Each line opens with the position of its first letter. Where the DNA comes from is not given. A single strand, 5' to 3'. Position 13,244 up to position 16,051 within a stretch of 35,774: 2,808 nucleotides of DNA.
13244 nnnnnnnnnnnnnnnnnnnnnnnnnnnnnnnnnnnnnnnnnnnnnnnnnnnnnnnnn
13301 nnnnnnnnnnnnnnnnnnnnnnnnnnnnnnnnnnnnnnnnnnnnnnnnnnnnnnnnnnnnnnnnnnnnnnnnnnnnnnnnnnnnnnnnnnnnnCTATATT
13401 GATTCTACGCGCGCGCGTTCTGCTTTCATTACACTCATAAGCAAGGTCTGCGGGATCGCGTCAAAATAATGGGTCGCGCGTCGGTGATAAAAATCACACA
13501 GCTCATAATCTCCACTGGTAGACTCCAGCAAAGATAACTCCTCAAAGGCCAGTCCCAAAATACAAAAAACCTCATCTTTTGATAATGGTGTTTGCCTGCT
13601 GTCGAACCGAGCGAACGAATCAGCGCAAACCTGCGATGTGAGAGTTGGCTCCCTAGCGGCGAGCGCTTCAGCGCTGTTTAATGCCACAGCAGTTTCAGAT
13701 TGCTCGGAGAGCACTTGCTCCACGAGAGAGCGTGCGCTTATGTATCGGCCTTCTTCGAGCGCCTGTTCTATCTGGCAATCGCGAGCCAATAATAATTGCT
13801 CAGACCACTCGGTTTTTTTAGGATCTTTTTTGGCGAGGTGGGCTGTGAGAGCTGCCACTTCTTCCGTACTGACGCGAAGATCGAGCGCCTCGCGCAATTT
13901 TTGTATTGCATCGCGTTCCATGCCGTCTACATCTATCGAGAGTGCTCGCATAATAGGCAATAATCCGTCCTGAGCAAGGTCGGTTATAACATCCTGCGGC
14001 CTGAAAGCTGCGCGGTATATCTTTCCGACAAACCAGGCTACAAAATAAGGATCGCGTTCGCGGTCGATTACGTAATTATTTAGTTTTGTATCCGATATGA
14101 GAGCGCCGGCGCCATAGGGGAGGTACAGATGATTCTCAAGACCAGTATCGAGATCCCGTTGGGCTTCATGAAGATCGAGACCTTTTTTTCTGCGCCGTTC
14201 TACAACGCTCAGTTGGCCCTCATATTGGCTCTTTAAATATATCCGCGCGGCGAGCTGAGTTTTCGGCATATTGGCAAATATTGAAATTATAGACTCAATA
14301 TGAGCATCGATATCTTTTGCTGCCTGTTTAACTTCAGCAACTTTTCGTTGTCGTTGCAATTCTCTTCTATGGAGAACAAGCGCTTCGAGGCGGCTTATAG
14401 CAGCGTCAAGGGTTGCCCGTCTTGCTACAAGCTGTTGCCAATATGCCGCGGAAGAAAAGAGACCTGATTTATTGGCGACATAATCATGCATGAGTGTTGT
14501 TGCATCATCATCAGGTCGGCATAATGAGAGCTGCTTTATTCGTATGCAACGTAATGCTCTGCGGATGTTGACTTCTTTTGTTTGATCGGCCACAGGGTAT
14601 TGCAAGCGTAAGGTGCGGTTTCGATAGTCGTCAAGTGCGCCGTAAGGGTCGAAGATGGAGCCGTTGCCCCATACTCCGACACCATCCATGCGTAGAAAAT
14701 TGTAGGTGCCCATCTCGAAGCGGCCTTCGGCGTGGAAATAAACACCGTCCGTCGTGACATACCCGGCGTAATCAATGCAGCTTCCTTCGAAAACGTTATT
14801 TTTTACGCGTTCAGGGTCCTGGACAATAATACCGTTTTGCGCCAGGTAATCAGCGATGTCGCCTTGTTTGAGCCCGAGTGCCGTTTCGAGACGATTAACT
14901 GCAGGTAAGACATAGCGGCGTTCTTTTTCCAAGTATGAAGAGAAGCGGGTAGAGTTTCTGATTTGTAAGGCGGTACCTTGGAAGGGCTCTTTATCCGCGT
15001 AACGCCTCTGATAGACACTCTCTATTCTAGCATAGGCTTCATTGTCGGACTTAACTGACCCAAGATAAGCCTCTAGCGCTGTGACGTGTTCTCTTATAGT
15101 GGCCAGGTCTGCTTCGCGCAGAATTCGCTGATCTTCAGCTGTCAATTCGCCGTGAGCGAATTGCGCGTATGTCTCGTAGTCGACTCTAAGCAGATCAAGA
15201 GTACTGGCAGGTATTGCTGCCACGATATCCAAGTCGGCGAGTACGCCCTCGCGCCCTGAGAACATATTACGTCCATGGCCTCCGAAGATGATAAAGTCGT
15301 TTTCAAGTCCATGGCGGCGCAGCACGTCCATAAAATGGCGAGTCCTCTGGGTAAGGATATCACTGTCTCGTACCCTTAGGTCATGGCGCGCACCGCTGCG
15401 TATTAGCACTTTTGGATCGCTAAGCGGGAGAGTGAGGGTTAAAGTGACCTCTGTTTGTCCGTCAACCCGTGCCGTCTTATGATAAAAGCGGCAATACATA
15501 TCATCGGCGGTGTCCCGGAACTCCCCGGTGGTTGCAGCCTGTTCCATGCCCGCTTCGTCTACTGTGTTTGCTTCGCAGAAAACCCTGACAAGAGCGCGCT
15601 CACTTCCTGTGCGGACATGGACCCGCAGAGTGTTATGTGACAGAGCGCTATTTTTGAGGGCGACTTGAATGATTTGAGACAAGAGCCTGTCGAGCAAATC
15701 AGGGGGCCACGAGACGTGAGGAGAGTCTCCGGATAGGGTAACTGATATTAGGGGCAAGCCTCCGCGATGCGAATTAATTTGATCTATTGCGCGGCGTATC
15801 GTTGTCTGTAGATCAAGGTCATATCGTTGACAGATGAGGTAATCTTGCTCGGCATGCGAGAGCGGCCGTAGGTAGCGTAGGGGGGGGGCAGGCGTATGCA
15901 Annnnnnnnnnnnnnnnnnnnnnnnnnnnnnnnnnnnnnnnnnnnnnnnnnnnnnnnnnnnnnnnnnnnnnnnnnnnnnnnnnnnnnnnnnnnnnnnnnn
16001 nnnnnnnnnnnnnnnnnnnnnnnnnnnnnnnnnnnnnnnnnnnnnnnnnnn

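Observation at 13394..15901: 835-aa orphan protein fusing a kinase-type ATPase-like domain to CCA-adding/poly(A)-polymerase-type nucleotidyltransferase motifs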

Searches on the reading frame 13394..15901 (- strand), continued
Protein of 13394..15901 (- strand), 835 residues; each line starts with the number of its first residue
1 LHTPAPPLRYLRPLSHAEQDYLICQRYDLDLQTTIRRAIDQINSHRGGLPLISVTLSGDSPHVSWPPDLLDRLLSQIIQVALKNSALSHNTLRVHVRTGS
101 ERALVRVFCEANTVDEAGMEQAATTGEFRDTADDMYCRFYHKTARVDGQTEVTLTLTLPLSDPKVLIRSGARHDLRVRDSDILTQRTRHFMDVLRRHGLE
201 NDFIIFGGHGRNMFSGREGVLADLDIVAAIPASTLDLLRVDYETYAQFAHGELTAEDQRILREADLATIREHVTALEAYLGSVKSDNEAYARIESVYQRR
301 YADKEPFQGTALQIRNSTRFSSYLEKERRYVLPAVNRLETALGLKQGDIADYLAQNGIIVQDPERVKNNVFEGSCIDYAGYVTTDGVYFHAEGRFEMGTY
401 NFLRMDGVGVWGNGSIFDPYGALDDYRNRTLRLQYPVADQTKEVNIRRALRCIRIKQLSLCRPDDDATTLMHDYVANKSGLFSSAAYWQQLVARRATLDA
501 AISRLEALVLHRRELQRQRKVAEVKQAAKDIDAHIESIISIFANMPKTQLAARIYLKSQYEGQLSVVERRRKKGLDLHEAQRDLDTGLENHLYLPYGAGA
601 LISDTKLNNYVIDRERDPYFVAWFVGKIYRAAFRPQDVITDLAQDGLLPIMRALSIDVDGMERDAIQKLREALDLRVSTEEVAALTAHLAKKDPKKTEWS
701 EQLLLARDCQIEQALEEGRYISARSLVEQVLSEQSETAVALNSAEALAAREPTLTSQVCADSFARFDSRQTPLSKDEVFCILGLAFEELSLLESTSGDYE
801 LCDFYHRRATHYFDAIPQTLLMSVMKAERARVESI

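Call 86: search_protein_families(library=ncbifam, proteins=[P0002, L002:3287-3559:+, L002:1116-1670:+, L002:379-1116:+], max_evalue=1)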
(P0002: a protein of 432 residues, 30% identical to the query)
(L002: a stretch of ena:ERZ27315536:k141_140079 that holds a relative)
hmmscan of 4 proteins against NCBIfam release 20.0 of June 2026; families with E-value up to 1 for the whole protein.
P0002 (432 aa): 0 families

L002:3287-3559:+ (90 aa): 0 families

L002:1116-1670:+ (184 aa): 16 families
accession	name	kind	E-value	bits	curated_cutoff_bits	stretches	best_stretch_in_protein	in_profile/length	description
TIGR03070.1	couple_hipB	subfamily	4.5e-12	45.7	71.65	1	111-167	2-58/58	type II toxin-antitoxin system Y4mF family antitoxin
NF007271.0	PRK09726.1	equivalog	6.4e-10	38.9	79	1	111-174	12-75/88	type II toxin-antitoxin system antitoxin HipB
TIGR00270.2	TIGR00270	equivalog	1.2e-08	34.9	110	1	55-176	25-138/159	multiprotein bridging factor aMBF1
NF041951.1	phage_RstR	subfamily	1.2e-07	32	80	1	111-163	2-54/108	RstR family transcriptional repressor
NF006015.0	PRK08154.1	subfamily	6.5e-06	25.5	204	1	91-169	10-88/314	anaerobic benzoate catabolism transcriptional regulator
NF007408.0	PRK09943.1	equivalog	6.9e-06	25.7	211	1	113-175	9-71/185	HTH-type transcriptional regulator PuuR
NF046032.1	TransRegSlrRBacil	equivalog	0.00016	21.8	250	1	112-173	2-64/149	HTH-type transcriptional regulator SlrR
TIGR03830.1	CxxCG_CxxCG_HTH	subfamily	0.00021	21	61.8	1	110-152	64-106/127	type II TA system antitoxin MqsA family protein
NF047948.1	male_kill_WMK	equivalog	0.00036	20.1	300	1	110-169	161-220/300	WO male-killing family protein Wmk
NF058600.1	TransRegSco1979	equivalog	0.00073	18.7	350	1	112-166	9-63/280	Sco1979 family transcriptional regulator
NF003162.0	PRK04140.1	equivalog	0.0024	16.9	263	1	113-167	128-182/317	transcriptional regulator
NF007257.0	PRK09706.1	subfamily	0.0069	16.2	101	1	112-161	6-55/135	transcriptional repressor DicA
TIGR00721.1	tfx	subfamily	0.023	14.6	60.25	1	121-149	18-46/137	Tfx family DNA-binding protein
NF010465.0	PRK13890.1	equivalog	0.064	13.3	96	1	110-170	5-64/121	conjugal transfer protein TrbA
NF041677.1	trans_regClgR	equivalog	0.074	13.1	170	1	112-163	9-60/113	transcriptional regulator ClgR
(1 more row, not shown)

L002:379-1116:+ (245 aa): 1 family
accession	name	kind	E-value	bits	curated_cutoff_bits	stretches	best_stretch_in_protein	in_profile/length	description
TIGR00176.1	mobB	equivalog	0.1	12.6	76.2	1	54-132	73-144/155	molybdopterin-guanine dinucleotide biosynthesis protein B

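Call 88: search_solved_structures(query=L002:379-1113:+, max_evalue=1, show_alignments=0)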
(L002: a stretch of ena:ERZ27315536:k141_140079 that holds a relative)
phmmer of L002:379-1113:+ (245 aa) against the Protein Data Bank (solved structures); distinct sequences matched with E-value up to 1: 0.

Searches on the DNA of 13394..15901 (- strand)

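Call 81: search_rna_families(source=L005, start=1, end=500, threshold=evalue, max_evalue=0.01)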
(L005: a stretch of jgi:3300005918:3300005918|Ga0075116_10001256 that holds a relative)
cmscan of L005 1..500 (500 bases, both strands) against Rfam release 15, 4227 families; matches with E-value up to 0.01: 3.
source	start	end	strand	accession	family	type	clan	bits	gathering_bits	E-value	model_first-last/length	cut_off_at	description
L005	132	248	+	RF01999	group-II-D1D4-2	Intron;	CL00102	109.7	36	7.9e-24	1-118/118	no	Group II catalytic intron D1-D4-2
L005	29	104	+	RF00029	Intron_gpII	Intron;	-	63.1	40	3.7e-12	1-77/77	no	Group II catalytic intron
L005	28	67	+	RF04357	Plastid-ndhA-ndhB-2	Intron;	CL00155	35.2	53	3.3e-06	1-41/41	no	Plastid-ndhA-ndhB-2 group II-D5 intron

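Call 82: search_rna_families(source=L002, start=1, end=5000, threshold=evalue, max_evalue=0.1, show_alignments=2)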
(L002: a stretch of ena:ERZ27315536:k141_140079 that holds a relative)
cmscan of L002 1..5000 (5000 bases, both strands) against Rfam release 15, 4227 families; matches with E-value up to 0.1: 1.
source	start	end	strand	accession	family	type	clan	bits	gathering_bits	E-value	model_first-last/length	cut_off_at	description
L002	1726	1842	+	RF01999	group-II-D1D4-2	Intron;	CL00102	111.2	36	3.3e-23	1-118/118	no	Group II catalytic intron D1-D4-2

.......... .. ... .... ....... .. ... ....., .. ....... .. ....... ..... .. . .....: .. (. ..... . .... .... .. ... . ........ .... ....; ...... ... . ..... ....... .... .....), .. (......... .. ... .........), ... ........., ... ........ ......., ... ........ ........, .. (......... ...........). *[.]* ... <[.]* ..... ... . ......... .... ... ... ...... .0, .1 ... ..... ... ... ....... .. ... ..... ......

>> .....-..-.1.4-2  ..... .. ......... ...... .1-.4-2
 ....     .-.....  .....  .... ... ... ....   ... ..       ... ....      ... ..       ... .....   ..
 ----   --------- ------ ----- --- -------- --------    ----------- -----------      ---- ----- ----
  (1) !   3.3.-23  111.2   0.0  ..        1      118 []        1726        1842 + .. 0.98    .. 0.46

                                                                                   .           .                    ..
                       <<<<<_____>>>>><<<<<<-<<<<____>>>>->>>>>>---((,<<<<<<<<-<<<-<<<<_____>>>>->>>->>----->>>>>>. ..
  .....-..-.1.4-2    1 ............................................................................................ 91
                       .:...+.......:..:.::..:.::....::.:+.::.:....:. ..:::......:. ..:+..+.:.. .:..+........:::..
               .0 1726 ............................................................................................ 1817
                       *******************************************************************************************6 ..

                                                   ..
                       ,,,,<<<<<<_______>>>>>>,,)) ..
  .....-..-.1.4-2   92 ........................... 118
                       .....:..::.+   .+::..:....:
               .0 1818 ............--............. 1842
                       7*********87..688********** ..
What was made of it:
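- Closest known: P0002, an uncharacterised 432-aa protein of Candidatus Aadella gelida. Different: It sits behind a group II intron fragment (call 82).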

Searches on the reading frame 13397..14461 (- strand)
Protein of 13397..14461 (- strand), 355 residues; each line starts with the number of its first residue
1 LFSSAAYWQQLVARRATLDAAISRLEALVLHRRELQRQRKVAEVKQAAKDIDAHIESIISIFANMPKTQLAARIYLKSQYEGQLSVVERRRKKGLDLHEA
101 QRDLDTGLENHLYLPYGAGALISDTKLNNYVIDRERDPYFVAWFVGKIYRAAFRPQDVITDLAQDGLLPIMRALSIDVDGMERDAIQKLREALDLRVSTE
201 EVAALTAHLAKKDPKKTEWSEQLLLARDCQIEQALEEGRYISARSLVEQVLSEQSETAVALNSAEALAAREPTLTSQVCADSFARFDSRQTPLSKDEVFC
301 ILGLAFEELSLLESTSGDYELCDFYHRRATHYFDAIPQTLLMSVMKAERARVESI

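Call 20: search_protein_families(library=pfam, proteins=[window:13397-14461:-], max_evalue=10)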
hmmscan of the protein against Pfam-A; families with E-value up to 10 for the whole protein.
seq(355 aa): 2 families
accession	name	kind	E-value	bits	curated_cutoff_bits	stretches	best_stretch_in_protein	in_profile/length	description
PF17765.7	MLTR_LBD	-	0.082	13.4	26.3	1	169-221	58-110/168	MmyB-like transcription regulator ligand binding domain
PF25399.1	DeaD_dimer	-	1.1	9.8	23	1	230-260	17-47/67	RNA helicase DeaD dimerization domain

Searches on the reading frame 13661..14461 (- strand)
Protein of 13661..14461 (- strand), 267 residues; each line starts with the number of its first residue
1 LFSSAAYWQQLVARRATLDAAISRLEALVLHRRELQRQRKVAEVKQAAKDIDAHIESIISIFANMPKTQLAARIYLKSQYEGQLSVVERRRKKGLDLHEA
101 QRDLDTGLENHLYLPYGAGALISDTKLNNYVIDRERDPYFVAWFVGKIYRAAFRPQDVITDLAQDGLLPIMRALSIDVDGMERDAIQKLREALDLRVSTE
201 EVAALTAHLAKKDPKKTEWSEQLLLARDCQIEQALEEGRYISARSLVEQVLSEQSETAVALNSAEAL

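Call 42: find_homologous_proteins(query=A2, max_evalue=0.01)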
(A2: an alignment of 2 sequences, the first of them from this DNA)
Query A2 (2 sequences) (267 aa, profile of the alignment): 1 proteins with E <= 0.01 among 8000 candidates.
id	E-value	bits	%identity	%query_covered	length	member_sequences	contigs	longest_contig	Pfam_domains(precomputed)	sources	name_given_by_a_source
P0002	3.1e-145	501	30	100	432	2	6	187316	-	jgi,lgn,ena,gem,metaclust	metaclust:\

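Call 64: search_solved_structures(query=A2, max_evalue=10, show_alignments=2)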
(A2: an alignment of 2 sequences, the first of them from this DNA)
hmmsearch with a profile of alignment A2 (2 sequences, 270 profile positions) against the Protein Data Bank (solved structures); distinct sequences matched with E-value up to 10: 1.
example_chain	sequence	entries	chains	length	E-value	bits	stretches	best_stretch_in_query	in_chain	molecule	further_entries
7rdr_A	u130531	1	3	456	8.8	9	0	217-264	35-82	Circular tendon repeat protein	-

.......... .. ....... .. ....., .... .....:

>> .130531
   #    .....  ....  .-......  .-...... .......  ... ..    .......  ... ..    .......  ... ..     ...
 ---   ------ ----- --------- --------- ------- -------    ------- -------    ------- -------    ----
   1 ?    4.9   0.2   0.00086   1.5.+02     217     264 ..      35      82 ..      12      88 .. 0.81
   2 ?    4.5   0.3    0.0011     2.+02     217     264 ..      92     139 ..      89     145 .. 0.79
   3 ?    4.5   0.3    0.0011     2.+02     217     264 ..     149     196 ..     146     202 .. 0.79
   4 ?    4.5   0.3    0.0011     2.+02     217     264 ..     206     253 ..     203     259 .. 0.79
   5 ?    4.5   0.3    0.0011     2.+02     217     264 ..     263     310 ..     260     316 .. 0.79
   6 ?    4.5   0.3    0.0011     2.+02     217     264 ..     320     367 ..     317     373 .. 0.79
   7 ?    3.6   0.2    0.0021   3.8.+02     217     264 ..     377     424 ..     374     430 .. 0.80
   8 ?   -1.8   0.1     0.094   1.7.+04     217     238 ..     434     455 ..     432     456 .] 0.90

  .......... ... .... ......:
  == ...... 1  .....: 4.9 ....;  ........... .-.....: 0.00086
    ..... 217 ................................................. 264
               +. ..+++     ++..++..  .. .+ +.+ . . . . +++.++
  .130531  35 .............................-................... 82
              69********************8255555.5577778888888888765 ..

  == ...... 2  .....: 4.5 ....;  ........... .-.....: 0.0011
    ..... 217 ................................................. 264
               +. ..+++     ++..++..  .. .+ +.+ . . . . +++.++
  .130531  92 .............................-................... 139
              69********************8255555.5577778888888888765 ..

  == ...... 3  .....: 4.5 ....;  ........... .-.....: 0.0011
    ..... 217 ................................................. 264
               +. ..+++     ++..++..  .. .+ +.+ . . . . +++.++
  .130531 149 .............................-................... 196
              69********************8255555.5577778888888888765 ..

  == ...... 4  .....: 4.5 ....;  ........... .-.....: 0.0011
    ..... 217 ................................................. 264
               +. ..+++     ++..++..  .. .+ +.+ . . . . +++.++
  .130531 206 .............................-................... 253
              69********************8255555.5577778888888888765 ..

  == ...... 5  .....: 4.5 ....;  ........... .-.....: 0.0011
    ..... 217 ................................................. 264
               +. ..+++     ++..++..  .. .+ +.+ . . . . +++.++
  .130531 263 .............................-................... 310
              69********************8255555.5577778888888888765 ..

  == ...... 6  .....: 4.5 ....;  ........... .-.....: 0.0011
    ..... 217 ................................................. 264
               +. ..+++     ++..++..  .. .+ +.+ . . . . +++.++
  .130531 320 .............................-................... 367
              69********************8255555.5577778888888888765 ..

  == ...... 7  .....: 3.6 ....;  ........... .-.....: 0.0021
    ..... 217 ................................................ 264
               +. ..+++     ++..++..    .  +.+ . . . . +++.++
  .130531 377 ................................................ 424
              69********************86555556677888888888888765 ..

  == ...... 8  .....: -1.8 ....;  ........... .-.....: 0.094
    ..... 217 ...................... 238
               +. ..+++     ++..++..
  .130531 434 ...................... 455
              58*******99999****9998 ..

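Call 89: find_related_loci(query=A2, collection=viral_contigs, flank=6000)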
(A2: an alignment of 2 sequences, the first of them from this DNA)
Query A2 (267 aa) in viral_contigs; peptide patterns used: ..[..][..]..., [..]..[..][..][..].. (x = any residue, [..] = any of these).
44 stretches matched a pattern, but none encodes a relative of the query by tblastn (E <= 1e-3).

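Call 90: find_related_loci(query=A2, collection=genome_contigs, flank=6000)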
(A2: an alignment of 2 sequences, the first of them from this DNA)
Query A2 (267 aa) in genome_contigs; peptide patterns used: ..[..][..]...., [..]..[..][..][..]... (x = any residue, [..] = any of these).
21 stretches matched a pattern; 1 encode a relative of the query (tblastn E <= 1e-3); 1 distinct loci.
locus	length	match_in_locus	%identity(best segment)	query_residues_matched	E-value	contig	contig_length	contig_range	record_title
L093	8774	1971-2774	30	1-267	3e-34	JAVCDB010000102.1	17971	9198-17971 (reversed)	MAG: Candidatus Aadella gelida isolate MAG_3300035698_848 Ga0374944_516709, whole genome shotgun sequence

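Call 92: find_related_loci(query=A2, collection=metagenome_contigs, flank=6000)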
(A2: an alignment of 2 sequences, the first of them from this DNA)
Query A2 (267 aa) in metagenome_contigs; peptide patterns used: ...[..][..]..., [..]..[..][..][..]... (x = any residue, [..] = any of these).
58 stretches matched a pattern; 1 encode a relative of the query (tblastn E <= 1e-3); 1 distinct loci.
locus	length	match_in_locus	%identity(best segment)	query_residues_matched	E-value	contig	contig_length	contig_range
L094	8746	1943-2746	30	1-267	3e-34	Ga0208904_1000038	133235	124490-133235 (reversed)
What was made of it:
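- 13658..14461 (-): aa 481-748, a helical domain shared only with P0002 (432 aa, Candidatus Aadella gelida). The most conserved block is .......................GLLP (aa 616-649). No further members were found in any collection (calls 42, 64, 89, 90, 92).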
